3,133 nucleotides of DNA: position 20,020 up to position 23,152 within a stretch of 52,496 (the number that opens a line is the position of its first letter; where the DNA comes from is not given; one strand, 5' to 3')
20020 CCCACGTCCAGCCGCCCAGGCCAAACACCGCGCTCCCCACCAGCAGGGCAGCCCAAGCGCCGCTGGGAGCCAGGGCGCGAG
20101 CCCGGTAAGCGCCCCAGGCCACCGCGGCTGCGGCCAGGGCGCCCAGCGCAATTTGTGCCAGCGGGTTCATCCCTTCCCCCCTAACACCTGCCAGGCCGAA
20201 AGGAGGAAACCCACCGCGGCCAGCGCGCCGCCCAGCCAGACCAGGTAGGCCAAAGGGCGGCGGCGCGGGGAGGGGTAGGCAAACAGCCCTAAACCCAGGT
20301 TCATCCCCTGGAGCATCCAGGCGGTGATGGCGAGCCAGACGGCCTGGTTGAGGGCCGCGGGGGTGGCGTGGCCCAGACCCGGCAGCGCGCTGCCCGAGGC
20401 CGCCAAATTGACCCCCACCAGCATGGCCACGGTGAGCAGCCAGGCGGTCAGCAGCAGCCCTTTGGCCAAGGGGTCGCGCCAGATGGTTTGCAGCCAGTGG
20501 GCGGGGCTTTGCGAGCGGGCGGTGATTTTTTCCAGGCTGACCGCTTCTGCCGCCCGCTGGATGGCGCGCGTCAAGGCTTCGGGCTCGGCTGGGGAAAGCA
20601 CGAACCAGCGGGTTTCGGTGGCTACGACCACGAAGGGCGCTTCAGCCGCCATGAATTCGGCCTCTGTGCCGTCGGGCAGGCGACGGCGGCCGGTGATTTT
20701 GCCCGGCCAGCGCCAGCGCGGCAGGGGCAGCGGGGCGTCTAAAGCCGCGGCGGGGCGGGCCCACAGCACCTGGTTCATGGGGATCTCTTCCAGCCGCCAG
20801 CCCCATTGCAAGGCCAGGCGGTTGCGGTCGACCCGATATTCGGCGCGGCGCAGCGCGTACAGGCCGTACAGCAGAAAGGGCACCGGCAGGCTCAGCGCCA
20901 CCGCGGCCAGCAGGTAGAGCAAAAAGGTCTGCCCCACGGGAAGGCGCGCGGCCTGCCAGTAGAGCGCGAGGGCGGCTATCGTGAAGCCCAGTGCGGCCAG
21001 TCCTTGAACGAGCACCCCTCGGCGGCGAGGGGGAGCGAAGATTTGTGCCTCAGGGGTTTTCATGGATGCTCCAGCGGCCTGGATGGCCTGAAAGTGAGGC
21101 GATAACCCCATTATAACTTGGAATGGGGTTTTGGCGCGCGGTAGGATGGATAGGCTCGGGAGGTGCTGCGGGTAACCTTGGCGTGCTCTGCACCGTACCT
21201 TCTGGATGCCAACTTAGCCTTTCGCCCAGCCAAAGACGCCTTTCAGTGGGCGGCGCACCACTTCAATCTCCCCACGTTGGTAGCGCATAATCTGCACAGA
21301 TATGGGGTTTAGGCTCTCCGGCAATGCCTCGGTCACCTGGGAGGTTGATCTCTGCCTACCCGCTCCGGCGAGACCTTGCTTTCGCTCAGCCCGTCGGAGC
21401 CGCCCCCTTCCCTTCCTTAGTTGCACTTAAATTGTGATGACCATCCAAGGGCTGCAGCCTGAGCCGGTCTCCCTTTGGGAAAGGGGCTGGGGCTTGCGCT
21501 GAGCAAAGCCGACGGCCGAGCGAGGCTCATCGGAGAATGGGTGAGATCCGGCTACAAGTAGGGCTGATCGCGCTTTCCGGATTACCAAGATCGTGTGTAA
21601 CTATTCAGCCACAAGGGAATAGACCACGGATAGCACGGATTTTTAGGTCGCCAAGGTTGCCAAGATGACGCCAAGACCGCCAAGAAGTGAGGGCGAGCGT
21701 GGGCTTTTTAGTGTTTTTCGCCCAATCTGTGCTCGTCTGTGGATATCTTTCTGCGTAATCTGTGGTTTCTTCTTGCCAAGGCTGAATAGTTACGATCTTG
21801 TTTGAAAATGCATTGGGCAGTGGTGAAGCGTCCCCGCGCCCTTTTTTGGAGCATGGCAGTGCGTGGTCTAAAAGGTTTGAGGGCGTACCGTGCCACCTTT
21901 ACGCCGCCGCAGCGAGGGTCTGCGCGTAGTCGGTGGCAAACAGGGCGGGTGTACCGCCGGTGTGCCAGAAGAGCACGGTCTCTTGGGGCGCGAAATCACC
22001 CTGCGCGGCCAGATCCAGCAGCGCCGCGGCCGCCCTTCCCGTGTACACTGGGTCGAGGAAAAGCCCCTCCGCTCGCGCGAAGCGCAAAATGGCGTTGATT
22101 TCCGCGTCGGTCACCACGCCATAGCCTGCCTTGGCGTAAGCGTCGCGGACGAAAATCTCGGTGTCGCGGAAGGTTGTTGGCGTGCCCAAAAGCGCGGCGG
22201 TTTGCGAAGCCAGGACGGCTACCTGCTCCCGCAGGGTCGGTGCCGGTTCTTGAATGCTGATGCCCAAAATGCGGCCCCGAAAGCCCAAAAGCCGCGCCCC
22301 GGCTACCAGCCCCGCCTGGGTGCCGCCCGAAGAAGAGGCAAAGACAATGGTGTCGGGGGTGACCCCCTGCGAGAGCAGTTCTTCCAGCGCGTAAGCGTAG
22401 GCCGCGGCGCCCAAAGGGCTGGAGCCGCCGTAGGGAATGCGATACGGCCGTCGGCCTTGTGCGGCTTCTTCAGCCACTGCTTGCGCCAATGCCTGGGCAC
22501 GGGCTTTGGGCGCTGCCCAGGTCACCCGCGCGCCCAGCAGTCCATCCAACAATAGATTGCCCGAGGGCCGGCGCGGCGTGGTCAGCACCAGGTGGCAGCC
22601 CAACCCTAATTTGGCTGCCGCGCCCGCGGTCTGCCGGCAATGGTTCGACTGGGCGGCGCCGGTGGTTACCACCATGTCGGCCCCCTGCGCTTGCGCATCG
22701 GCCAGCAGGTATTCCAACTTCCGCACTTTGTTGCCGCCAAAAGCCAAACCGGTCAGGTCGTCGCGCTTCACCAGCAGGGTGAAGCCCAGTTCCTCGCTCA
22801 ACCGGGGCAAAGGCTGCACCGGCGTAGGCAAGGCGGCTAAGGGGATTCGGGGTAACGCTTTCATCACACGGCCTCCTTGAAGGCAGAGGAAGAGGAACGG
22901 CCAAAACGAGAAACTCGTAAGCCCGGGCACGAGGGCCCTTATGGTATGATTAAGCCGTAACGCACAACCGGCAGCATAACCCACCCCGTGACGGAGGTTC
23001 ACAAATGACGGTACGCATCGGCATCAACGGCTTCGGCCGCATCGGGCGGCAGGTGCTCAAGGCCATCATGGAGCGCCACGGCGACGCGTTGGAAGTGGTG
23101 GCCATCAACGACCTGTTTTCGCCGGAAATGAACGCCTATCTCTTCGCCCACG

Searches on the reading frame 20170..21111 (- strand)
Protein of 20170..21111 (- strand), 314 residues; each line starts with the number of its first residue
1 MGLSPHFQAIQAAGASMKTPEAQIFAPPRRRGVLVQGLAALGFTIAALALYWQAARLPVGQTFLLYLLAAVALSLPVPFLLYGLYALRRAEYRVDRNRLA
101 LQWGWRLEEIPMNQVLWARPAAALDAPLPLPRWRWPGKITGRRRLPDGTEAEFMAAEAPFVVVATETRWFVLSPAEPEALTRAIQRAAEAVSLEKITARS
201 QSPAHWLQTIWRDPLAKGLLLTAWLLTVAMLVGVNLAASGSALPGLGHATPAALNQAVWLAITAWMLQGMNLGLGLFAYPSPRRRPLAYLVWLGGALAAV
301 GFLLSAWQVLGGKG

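Call 83: search_protein_families(library=pfam, proteins=[window:20170-21111:-], max_evalue=0.00001)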
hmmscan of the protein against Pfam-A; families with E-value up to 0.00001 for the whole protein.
window:20170-21111:- (314 aa): 1 family
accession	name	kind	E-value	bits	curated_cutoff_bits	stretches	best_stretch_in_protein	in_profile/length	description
PF10882.14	bPH_5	-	2.8e-09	37.4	22.5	1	91-186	2-98/100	Bacterial PH domain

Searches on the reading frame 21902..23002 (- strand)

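Call 83: search_protein_families(library=pfam, proteins=[window:21902-23002:-], max_evalue=0.00001)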
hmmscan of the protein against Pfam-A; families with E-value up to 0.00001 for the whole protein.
window:21902-23002:- (367 aa): 1 family
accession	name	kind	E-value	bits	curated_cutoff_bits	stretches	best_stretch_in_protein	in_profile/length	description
PF00291.31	PALP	-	5.8e-47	160.9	35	1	56-349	4-295/295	Pyridoxal-phosphate dependent enzyme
